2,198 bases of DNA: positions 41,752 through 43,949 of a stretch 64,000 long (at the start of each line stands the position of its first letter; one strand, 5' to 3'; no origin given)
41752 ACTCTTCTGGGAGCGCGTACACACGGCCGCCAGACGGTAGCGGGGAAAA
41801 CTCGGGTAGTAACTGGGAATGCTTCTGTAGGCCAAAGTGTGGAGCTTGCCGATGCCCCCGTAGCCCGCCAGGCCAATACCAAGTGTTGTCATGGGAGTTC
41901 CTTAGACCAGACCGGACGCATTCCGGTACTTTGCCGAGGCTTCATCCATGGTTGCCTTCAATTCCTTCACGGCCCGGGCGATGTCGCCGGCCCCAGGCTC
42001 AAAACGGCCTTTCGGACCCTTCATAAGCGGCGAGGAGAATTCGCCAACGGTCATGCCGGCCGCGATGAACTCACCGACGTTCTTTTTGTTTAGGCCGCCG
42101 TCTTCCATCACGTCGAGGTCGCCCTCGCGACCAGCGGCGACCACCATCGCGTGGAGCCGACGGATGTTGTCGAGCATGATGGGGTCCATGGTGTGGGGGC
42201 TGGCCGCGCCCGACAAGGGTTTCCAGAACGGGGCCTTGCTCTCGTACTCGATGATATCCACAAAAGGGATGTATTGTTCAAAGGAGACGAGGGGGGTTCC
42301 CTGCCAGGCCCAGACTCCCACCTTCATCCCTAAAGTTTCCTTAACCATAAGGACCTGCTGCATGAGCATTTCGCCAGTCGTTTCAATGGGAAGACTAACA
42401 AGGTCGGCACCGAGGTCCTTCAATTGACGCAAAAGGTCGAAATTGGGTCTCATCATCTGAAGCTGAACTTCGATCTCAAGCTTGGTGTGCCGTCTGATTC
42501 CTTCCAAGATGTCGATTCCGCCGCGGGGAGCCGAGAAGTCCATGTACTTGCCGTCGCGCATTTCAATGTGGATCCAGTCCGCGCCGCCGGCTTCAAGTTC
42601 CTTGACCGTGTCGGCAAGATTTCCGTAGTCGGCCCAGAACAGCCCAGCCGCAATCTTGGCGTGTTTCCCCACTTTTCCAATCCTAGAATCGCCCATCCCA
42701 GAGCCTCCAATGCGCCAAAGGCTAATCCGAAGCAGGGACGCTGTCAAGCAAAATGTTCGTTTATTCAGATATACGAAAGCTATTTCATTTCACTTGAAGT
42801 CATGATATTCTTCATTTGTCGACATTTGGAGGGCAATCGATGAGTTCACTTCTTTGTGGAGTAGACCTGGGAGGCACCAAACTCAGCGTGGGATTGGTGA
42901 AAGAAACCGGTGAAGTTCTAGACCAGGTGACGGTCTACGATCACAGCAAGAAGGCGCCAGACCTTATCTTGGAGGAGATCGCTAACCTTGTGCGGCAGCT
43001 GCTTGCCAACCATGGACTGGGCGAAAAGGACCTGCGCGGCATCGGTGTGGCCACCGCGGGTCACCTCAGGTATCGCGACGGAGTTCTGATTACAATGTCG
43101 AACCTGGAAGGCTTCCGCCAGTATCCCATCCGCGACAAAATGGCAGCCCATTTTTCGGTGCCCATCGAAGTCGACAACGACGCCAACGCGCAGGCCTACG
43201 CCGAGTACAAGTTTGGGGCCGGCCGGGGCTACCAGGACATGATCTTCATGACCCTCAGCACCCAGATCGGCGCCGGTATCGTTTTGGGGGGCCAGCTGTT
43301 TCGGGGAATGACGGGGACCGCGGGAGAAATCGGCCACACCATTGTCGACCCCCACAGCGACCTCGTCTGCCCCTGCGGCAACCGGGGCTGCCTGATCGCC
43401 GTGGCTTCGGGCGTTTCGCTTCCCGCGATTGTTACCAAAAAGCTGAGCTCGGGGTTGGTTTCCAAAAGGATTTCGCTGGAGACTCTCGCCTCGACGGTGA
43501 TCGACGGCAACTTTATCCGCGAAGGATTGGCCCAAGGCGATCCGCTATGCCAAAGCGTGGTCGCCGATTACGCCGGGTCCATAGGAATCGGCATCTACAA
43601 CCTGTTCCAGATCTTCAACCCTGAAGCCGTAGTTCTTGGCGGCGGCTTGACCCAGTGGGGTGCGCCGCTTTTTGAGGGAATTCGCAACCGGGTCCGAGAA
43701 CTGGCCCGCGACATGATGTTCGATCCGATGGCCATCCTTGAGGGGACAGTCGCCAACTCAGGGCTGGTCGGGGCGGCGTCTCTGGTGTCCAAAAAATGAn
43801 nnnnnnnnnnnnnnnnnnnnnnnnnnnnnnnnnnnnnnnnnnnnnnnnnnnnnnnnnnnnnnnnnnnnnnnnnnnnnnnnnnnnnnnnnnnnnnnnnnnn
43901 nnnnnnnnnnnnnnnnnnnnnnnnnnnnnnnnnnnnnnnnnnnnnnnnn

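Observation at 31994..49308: About 17 kb island with two inverted glycyl-radical-enzyme modules bracketing sugar redox, epimerase and kinase genes: candidate novel anaerobic catabolic pathway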

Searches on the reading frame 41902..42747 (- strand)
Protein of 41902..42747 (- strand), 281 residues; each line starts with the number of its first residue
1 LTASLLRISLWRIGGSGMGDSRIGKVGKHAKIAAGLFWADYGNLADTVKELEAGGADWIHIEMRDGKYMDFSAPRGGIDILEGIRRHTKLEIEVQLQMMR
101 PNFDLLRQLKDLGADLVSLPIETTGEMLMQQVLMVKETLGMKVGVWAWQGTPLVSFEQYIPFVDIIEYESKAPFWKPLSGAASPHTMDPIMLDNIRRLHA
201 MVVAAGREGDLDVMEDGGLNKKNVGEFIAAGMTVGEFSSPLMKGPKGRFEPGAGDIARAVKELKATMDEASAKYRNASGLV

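Call 3: search_protein_families(library=pfam, proteins=[window:41902-42747:-])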
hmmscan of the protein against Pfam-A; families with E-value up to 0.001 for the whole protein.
window:41902-42747:- (281 aa): 1 family
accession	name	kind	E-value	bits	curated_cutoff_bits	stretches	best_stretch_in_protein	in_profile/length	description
PF00834.25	Ribul_P_3_epim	-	1.8e-19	70.4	21.1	1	31-233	1-189/198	Ribulose-phosphate 3 epimerase family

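Call 16: search_protein_families(library=ncbifam, proteins=[window:41902-42747:-], max_evalue=0.01)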
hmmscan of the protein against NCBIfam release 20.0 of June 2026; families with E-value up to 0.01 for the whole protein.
window:41902-42747:- (281 aa): 4 families
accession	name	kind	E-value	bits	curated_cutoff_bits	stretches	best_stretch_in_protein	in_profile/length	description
TIGR01163.1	rpe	equivalog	4e-20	72.1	212.6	1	31-234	1-190/211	ribulose-phosphate 3-epimerase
NF004076.0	PRK05581.1-4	subfamily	1.4e-18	67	165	1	29-242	4-203/221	ribulose-phosphate 3-epimerase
NF007266.0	PRK09722.1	equivalog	7.6e-10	38.6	271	1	30-234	3-193/230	D-allulose 6-phosphate 3-epimerase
NF005986.0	PRK08091.1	equivalog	2e-06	27.9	264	1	28-167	11-145/229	ribulose-phosphate 3-epimerase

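Call 40: search_solved_structures(query=window:41902-42747:-, max_evalue=0.01)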
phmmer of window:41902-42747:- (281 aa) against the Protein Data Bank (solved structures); distinct sequences matched with E-value up to 0.01: 10.
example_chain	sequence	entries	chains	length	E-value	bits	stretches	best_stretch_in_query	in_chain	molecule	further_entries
1tqj_A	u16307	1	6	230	3.9e-17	65.7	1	28-243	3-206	Ribulose-phosphate 3-epimerase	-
1rpx_A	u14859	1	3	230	6.7e-16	61.6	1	22-234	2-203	PROTEIN (RIBULOSE-PHOSPHATE 3-EPIMERASE)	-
7b1w_J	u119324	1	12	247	2.9e-15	59.6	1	21-233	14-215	Ribulose-phosphate 3-epimerase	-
2fli_A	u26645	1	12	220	8.6e-14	54.7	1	31-239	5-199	ribulose-phosphate 3-epimerase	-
1h1y_A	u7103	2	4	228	1.1e-12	51.1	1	29-232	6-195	D-RIBULOSE-5-PHOSPHATE 3-EPIMERASE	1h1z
7sbj_A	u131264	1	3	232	1.6e-12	50.6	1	28-234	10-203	Ribulose-phosphate 3-epimerase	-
7u5y_A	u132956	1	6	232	3.4e-10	42.9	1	32-242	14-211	Ribulose-phosphate 3-epimerase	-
5umf_A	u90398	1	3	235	1.5e-09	40.8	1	31-234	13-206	Ribulose-phosphate 3-epimerase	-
3inp_A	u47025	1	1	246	4e-06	29.6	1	27-234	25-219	D-ribulose-phosphate 3-epimerase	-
4nu7_A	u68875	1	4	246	2.6e-05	26.9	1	35-145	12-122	Ribulose-phosphate 3-epimerase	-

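Call 88: find_homologous_proteins(query=window:41902-42696:-, max_evalue=1e-10)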
Query window:41902-42696:- (264 aa): 697 proteins with E <= 1e-10 among 3308 candidates; the best 120 are listed.
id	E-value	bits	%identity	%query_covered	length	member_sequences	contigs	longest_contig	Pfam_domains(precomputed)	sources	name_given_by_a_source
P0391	1.6e-172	590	100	100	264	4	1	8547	PF00834.26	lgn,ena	-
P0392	1.4e-155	534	89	100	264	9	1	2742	PF00834.26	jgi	-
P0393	2.3e-153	527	87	100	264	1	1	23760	PF00834.26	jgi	-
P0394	4.0e-149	513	86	100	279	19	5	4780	PF00834.26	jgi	jgi:ribulose-phosphate 3-epimerase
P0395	2.7e-145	501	84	100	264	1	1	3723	PF00834.26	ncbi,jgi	-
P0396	1.6e-142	492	81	100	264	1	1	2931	PF00834.26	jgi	jgi:ribulose-phosphate 3-epimerase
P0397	3.4e-139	481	81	100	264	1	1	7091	PF00834.26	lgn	-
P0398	6.1e-136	470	77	98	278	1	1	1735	PF00834.26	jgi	jgi:ribulose-phosphate 3-epimerase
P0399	1.1e-135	469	78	98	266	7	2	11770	PF00834.26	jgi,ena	-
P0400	2.7e-135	468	77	98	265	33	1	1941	PF00834.26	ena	-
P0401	3.6e-135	467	80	97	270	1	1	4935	PF00834.26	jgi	jgi:ribulose-phosphate 3-epimerase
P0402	9.1e-135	466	77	98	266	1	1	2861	PF00834.26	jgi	jgi:ribulose-phosphate 3-epimerase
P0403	1.7e-134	465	78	98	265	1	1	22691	PF00834.26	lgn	-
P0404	1.8e-134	465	77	98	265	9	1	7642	PF00834.26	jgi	jgi:ribulose-phosphate 3-epimerase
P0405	5.5e-134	464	77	98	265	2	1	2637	PF00834.26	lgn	-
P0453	2.1e-112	393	66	100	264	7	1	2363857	PF00834.26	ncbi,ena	-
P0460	6.0e-112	391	66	100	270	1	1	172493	PF00834.26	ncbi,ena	-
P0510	8.2e-110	384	64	98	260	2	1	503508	PF00834.26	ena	-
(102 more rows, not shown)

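Call 89: find_encoding_contigs(protein=P0453, flank=8000, max_places=1)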
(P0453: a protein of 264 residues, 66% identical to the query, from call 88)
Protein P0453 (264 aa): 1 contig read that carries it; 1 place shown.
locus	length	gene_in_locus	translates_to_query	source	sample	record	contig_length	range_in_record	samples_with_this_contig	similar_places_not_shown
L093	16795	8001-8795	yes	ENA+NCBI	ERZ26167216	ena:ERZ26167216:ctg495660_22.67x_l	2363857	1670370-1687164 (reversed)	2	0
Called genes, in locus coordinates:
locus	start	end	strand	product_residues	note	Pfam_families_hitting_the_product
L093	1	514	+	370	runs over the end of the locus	PF08450:SGL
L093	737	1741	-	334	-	PF02504:FA_synthesis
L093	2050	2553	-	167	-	PF02620:YceD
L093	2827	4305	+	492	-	PF02934:GatB_N, PF02637:GatB_Yqey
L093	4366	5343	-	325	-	PF00532:Peripla_BP_1, PF13407:Peripla_BP_4, PF13377:Peripla_BP_3 (weak)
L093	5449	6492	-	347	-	PF02615:Ldh_2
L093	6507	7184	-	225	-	PF04199:Cyclase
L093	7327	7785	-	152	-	-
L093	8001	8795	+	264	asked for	PF00834:Ribul_P_3_epim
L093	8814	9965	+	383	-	PF01408:GFO_IDH_MocA, PF02894:GFO_IDH_MocA_C, PF22685:Gal80p_C-like (weak), PF22725:GFO_IDH_MocA_C3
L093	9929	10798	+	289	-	PF01370:Epimerase, PF04321:RmlD_sub_bind, PF16363:GDP_Man_Dehyd, PF01073:3Beta_HSD (weak), PF02719:Polysacc_synt_2 (weak)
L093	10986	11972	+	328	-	PF00370:FGGY_N (weak), PF00480:ROK, PF01869:BcrAD_BadFG (weak)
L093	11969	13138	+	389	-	PF01408:GFO_IDH_MocA, PF02894:GFO_IDH_MocA_C, PF22725:GFO_IDH_MocA_C3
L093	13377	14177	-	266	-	PF02463:SMC_N, PF00005:ABC_tran, PF05621:TniB (faint), PF13304:AAA_21 (weak)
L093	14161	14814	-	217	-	PF00528:BPD_transp_1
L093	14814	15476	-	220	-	PF00528:BPD_transp_1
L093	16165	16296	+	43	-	-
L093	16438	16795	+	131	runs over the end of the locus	PF13565:HTH_32, PF13592:HTH_33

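Call 90: find_encoding_contigs(protein=P0460, flank=8000, max_places=1)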
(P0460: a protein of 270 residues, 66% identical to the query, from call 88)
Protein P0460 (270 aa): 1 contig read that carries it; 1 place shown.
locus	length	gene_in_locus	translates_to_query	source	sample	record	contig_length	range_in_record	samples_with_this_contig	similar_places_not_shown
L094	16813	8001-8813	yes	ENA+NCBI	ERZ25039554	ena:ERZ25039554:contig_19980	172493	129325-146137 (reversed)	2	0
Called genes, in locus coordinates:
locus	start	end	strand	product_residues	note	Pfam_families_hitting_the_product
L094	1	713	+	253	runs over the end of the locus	-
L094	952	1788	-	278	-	PF01261:AP_endonuc_2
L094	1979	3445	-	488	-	PF01408:GFO_IDH_MocA, PF19051:GFO_IDH_MocA_C2 (faint), PF02894:GFO_IDH_MocA_C (weak)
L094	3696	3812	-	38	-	-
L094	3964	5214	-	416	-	PF00174:Oxidored_molyb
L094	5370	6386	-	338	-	PF01208:URO-D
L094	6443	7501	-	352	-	-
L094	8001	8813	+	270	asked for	PF00834:Ribul_P_3_epim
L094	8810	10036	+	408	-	PF01408:GFO_IDH_MocA, PF22685:Gal80p_C-like (weak), PF22725:GFO_IDH_MocA_C3, PF02894:GFO_IDH_MocA_C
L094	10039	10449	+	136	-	PF03928:HbpS-like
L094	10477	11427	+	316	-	PF00480:ROK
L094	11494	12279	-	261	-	-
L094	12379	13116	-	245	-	-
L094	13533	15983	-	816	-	-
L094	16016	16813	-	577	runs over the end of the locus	-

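Call 91: find_encoding_contigs(protein=P0510, flank=8000, max_places=1)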
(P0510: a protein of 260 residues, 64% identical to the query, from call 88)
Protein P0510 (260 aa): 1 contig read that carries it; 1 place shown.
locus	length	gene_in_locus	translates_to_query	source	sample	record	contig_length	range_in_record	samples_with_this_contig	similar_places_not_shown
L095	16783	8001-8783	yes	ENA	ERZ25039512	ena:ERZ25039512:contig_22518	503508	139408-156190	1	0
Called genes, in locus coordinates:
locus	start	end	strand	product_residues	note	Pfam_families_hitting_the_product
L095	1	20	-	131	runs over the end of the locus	PF03965:Penicillinase_R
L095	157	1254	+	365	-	PF27529:AMPT, PF05343:Peptidase_M42, PF01546:Peptidase_M20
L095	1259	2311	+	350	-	PF27529:AMPT (weak), PF05343:Peptidase_M42, PF01546:Peptidase_M20 (weak)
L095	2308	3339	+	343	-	PF05343:Peptidase_M42, PF01546:Peptidase_M20, PF04389:Peptidase_M28 (weak)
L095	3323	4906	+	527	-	PF00989:PAS, PF13188:PAS_8 (weak), PF08448:PAS_4 (weak), PF13426:PAS_9, PF08447:PAS_3, PF00512:HisKA, PF02518:HATPase_c, PF00072:Response_reg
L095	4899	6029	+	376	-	PF01408:GFO_IDH_MocA, PF22725:GFO_IDH_MocA_C3, PF02894:GFO_IDH_MocA_C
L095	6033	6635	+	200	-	PF00702:Hydrolase, PF13419:HAD_2, PF13242:Hydrolase_like (weak)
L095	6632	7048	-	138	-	PF01894:YjbQ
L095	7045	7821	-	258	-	PF02578:Cu-oxidase_4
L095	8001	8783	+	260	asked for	PF00834:Ribul_P_3_epim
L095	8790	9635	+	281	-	PF01073:3Beta_HSD (faint), PF01370:Epimerase, PF04321:RmlD_sub_bind, PF16363:GDP_Man_Dehyd, PF02719:Polysacc_synt_2 (weak)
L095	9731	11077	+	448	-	PF13531:SBP_bac_11 (weak), PF01547:SBP_bac_1, PF13416:SBP_bac_8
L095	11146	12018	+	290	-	PF00528:BPD_transp_1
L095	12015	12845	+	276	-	PF00528:BPD_transp_1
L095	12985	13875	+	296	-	PF04055:Radical_SAM, PF13353:Fer4_12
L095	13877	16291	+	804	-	PF02901:PFL-like, PF01228:Gly_radical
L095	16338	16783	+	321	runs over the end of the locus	PF00480:ROK, PF01869:BcrAD_BadFG (weak)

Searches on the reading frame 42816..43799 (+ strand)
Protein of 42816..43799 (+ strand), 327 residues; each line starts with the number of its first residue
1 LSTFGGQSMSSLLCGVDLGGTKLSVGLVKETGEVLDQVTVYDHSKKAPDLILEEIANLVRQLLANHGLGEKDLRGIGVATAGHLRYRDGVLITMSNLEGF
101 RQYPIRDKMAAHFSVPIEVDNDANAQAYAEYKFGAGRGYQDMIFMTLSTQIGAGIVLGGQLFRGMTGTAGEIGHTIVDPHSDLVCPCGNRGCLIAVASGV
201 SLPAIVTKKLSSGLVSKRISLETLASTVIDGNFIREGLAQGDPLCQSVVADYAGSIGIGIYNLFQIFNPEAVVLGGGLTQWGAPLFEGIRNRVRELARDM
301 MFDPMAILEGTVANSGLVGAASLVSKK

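Call 3: search_protein_families(library=pfam, proteins=[window:42816-43799:+])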
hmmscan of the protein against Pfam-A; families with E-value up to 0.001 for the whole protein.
window:42816-43799:+ (327 aa): 1 family
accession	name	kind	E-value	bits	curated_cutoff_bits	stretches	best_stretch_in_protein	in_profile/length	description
PF00480.26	ROK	-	6.5e-62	210.1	22.9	1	14-326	2-293/294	ROK family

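Call 16: search_protein_families(library=ncbifam, proteins=[window:42816-43799:+], max_evalue=0.01)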
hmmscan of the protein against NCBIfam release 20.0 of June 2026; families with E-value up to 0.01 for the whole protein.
window:42816-43799:+ (327 aa): 13 families
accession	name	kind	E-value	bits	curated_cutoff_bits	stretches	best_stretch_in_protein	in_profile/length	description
TIGR00744.1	ROK_glcA_fam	subfamily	1e-58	199.1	260.35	1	15-325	2-309/318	ROK family glucokinase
NF003461.0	PRK05082.1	subfamily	3.2e-40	138.4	283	1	15-325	5-287/291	N-acetylmannosamine kinase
NF047821.1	NactlManKinNanK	equivalog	1.1e-37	130.2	450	1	15-321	5-283/288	N-acetylmannosamine kinase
NF047937.1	TransRegNagC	equivalog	1.4e-37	129.9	650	1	15-326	83-385/399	DNA-binding transcriptional regulator NagC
NF049930.1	TransRegMlc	equivalog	8.3e-37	127.4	530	1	44-325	117-390/405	sugar metabolism global transcriptional regulator Mlc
NF007251.0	PRK09698.1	equivalog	3.3e-31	108.7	253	1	8-325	3-297/304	allose kinase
NF042998.1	bglucokin_BglK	equivalog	3.6e-26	92.1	550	1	15-297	5-262/291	beta-glucoside kinase BglK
NF045551.1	GK_Pyrobac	equivalog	1.8e-25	89.9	500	1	14-324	3-280/294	ATP-dependent glucokinase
NF009835.0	PRK13310.1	equivalog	1.3e-22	80.5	380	1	14-290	3-266/303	N-acetylglucosamine kinase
NF007108.0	PRK09557.1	equivalog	8.2e-22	77.9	443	1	14-291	4-267/303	fructokinase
NF045550.1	FrctkaseScrK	equivalog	5.1e-13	49.1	400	1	9-205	1-193/293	fructokinase ScrK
NF045942.1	PolPhglucPhase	equivalog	4.2e-12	46.3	250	1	14-178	3-157/242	polyphosphate--glucose phosphotransferase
NF009836.0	PRK13311.1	equivalog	3.6e-10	39.5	551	1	14-201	3-193/256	N-acetyl-D-glucosamine kinase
